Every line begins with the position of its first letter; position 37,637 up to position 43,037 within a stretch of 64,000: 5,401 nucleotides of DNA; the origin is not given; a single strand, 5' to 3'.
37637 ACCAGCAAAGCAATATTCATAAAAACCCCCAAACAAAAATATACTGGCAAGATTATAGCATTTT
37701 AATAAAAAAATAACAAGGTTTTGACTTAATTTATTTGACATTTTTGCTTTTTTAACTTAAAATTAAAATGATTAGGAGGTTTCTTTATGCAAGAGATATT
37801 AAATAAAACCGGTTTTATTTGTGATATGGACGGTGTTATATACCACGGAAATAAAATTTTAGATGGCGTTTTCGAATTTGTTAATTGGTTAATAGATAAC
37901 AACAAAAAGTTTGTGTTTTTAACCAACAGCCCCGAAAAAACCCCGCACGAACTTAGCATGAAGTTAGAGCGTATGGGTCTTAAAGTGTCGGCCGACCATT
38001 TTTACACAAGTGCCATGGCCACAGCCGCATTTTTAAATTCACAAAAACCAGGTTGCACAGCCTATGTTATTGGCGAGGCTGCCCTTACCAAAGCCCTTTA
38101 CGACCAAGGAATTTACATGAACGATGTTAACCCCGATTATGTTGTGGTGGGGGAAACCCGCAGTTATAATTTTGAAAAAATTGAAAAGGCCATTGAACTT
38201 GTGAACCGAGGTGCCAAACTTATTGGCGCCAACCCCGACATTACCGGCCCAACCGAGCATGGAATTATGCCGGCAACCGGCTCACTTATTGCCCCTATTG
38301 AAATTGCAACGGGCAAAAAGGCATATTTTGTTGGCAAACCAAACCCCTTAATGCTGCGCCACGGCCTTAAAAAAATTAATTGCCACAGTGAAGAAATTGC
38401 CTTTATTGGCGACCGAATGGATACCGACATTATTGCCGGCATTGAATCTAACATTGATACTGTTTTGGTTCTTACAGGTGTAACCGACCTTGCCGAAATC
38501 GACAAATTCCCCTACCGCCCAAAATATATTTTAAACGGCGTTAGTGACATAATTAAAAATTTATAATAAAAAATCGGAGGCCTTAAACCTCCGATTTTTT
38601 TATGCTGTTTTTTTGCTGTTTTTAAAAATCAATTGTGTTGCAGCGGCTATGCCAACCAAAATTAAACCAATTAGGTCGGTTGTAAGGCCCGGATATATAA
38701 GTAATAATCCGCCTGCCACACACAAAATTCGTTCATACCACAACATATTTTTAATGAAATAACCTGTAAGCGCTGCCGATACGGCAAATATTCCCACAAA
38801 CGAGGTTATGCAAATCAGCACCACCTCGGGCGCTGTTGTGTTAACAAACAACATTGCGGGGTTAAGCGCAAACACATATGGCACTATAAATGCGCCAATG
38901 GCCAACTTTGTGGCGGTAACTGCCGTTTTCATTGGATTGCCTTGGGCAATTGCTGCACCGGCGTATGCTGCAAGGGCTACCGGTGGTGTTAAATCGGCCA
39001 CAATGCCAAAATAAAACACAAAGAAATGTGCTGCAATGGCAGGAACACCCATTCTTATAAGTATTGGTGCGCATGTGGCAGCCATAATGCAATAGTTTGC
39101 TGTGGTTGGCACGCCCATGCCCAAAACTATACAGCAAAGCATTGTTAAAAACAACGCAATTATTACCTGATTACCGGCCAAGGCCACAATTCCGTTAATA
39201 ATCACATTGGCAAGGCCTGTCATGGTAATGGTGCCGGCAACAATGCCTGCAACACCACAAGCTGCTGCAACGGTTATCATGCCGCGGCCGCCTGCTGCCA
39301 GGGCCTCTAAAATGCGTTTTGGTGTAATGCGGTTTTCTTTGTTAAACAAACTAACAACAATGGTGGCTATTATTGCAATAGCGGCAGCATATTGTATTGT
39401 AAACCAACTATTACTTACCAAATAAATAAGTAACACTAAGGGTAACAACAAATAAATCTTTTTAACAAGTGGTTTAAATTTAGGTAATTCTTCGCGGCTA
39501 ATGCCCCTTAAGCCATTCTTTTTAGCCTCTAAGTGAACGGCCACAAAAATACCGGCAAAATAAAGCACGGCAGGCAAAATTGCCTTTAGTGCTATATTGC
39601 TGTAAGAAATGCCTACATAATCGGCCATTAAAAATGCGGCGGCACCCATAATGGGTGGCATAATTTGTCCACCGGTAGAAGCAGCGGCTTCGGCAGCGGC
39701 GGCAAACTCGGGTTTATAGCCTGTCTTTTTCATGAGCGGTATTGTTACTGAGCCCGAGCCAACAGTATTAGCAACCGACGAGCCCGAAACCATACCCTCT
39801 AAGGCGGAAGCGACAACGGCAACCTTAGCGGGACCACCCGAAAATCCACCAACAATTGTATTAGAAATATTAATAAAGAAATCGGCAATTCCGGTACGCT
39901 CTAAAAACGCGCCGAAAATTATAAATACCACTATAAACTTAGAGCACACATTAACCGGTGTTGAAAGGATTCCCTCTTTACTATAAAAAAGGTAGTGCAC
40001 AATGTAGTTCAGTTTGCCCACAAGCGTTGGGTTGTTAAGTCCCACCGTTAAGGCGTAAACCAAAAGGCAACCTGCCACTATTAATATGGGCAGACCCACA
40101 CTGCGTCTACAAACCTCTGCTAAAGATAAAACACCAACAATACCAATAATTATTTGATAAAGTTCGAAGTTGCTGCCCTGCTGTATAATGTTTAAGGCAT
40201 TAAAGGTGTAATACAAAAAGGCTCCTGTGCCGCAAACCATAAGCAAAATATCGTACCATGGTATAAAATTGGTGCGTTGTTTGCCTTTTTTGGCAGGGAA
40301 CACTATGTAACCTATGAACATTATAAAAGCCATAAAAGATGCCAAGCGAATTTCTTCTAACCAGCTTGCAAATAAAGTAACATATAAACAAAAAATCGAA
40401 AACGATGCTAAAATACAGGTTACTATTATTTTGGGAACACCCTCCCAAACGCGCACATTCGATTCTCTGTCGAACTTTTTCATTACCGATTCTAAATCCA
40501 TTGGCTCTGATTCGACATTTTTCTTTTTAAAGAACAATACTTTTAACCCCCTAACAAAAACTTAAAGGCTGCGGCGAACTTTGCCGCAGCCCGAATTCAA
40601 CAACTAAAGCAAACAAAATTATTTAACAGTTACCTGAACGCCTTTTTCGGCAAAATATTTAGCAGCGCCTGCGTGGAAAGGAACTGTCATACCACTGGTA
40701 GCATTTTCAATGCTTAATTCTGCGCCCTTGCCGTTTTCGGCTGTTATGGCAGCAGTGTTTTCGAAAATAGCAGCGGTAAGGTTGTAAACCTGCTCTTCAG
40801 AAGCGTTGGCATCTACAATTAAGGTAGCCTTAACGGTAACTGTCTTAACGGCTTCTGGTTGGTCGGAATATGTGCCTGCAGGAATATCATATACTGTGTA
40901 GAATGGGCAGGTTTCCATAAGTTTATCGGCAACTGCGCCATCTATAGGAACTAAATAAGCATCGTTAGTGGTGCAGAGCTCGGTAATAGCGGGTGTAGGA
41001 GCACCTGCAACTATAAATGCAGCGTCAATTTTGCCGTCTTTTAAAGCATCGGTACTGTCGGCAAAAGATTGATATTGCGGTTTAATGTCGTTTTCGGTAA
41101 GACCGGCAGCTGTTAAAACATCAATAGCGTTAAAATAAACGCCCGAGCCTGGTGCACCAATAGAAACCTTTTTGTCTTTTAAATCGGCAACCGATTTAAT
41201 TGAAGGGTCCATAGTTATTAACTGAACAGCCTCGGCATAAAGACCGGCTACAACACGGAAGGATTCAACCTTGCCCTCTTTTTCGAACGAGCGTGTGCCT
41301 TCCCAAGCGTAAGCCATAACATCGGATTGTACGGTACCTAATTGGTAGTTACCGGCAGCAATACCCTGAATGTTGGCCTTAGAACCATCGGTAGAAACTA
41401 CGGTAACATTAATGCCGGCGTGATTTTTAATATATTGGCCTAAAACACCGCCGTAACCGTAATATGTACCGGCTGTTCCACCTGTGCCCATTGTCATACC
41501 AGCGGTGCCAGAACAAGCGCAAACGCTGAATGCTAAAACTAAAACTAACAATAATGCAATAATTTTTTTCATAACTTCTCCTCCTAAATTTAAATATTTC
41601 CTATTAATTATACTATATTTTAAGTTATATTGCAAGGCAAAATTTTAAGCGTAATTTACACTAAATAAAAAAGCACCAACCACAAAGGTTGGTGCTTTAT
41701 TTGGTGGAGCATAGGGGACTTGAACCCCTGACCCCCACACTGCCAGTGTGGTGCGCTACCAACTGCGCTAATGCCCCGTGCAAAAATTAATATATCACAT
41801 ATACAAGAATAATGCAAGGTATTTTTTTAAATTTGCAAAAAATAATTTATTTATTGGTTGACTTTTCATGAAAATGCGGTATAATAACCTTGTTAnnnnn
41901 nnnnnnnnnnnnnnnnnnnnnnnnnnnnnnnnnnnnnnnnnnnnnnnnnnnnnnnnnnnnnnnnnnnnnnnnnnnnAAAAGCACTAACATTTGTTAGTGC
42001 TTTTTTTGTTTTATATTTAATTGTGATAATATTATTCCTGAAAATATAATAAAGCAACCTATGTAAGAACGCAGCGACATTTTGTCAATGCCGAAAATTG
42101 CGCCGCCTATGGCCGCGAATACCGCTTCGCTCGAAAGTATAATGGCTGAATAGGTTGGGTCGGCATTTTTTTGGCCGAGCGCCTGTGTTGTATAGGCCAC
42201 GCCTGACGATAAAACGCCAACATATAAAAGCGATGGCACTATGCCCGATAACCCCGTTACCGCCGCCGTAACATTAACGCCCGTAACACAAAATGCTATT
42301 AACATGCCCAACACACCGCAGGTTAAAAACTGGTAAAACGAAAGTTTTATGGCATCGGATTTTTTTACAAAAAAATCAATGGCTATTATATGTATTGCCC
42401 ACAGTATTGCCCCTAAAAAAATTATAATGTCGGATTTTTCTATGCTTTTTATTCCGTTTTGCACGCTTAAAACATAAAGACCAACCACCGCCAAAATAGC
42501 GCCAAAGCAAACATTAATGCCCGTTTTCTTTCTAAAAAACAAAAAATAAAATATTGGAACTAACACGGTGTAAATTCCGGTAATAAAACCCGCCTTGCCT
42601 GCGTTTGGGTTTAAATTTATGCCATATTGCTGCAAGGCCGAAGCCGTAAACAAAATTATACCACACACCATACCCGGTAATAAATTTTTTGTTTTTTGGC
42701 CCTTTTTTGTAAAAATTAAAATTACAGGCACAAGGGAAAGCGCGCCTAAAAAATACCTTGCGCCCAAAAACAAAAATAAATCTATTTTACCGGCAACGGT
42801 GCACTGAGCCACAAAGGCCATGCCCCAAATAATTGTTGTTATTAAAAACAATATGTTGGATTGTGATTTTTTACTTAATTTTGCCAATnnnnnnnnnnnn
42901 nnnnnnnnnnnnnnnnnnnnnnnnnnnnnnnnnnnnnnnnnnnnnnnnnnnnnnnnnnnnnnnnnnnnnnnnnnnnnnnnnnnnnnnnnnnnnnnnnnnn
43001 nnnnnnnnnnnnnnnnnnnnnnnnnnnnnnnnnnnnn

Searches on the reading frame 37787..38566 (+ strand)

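Call 72: search_protein_families(library=pfam, proteins=[window:37787-38566:+], max_evalue=0.00001)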
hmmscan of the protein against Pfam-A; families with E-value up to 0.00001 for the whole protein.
window:37787-38566:+ (259 aa): 4 families
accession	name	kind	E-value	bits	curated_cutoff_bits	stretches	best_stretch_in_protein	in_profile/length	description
PF13344.12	Hydrolase_6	-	1.1e-26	93.2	27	1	10-109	1-100/101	Haloacid dehalogenase-like hydrolase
PF13242.12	Hydrolase_like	-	6.4e-22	77.7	22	1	182-254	2-74/75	HAD-hyrolase-like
PF00702.32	Hydrolase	-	3.9e-11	44.1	26.4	1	9-220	3-189/191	haloacid dehalogenase-like hydrolase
PF13419.12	HAD_2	-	2.6e-07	31.4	23.8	1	171-228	122-178/178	Haloacid dehalogenase-like hydrolase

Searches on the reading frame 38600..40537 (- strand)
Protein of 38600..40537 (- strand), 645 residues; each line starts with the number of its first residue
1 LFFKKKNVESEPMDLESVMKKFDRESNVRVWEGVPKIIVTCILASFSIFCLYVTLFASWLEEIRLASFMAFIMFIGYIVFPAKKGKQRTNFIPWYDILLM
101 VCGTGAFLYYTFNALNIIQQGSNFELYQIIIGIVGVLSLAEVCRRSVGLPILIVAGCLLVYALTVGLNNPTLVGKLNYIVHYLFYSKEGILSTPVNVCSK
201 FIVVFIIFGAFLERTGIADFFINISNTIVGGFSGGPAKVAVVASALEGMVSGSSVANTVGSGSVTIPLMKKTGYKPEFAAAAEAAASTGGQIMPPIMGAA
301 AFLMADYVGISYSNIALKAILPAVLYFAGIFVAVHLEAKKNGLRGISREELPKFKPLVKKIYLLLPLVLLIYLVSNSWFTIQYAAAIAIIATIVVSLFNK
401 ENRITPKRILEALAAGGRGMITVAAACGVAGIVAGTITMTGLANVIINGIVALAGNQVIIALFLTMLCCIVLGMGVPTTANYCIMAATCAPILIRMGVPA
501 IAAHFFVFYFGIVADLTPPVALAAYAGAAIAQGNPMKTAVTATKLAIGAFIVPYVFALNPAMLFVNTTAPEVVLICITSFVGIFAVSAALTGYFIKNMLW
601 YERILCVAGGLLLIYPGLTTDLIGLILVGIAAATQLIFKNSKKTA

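Call 72: search_protein_families(library=pfam, proteins=[window:38600-40537:-], max_evalue=0.00001)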
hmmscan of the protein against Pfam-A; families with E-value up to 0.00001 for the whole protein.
window:38600-40537:- (645 aa): 2 families
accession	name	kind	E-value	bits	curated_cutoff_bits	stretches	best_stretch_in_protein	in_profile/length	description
PF06808.19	DctM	-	8.6e-92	308.5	23.8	1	135-566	2-408/413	Tripartite ATP-independent periplasmic transporter, DctM component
PF11874.13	DUF3394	-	7.3e-06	26.2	28.2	1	573-623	2-52/181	Domain of unknown function (DUF3394)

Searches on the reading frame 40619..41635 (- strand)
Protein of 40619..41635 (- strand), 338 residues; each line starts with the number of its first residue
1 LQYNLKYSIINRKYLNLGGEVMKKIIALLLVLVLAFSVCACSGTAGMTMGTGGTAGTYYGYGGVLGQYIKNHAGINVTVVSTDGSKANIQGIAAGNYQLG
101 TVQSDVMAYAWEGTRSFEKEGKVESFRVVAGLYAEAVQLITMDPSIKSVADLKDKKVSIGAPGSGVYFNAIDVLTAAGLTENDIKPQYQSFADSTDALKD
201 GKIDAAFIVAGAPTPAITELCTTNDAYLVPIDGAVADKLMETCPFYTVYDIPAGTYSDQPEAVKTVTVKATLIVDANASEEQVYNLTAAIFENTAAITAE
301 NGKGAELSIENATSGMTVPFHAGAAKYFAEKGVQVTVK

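Call 42: search_protein_families(library=pfam, proteins=[window:40619-41635:-], max_evalue=0.001)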
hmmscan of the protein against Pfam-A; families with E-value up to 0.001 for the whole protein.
window:40619-41635:- (338 aa): 4 families
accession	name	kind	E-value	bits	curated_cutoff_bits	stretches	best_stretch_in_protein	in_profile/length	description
PF16868.10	NMT1_3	-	6.2e-77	259.5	27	1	49-332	1-289/289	NMT1-like family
PF12974.12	Phosphonate-bd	-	4.4e-07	30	27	1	65-212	19-166/242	ABC transporter, phosphonate, periplasmic substrate-binding protein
PF09084.16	NMT1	-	8.2e-07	29.6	20.5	1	72-209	18-147/216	NMT1/THI5 like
PF04069.17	OpuAC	-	1.9e-06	28.1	21.2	1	63-206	18-165/257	Substrate binding domain of ABC-type glycine betaine transport system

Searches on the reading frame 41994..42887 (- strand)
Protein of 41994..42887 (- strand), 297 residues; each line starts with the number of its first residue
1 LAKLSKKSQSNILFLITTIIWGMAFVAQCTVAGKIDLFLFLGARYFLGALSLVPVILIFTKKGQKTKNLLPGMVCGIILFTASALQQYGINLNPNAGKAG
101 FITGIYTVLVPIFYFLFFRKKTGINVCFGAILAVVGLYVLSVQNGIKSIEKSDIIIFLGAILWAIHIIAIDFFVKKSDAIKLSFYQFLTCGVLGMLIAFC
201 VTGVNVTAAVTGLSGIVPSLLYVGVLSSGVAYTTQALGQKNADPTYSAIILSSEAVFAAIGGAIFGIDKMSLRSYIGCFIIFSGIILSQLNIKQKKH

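Call 42: search_protein_families(library=pfam, proteins=[window:41994-42887:-], max_evalue=0.001)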
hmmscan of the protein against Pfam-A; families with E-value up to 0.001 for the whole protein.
window:41994-42887:- (297 aa): 1 family
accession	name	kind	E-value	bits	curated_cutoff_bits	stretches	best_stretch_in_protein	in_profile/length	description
PF00892.27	EamA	-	1.4e-27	97.1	28.2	2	153-287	4-132/135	EamA-like transporter family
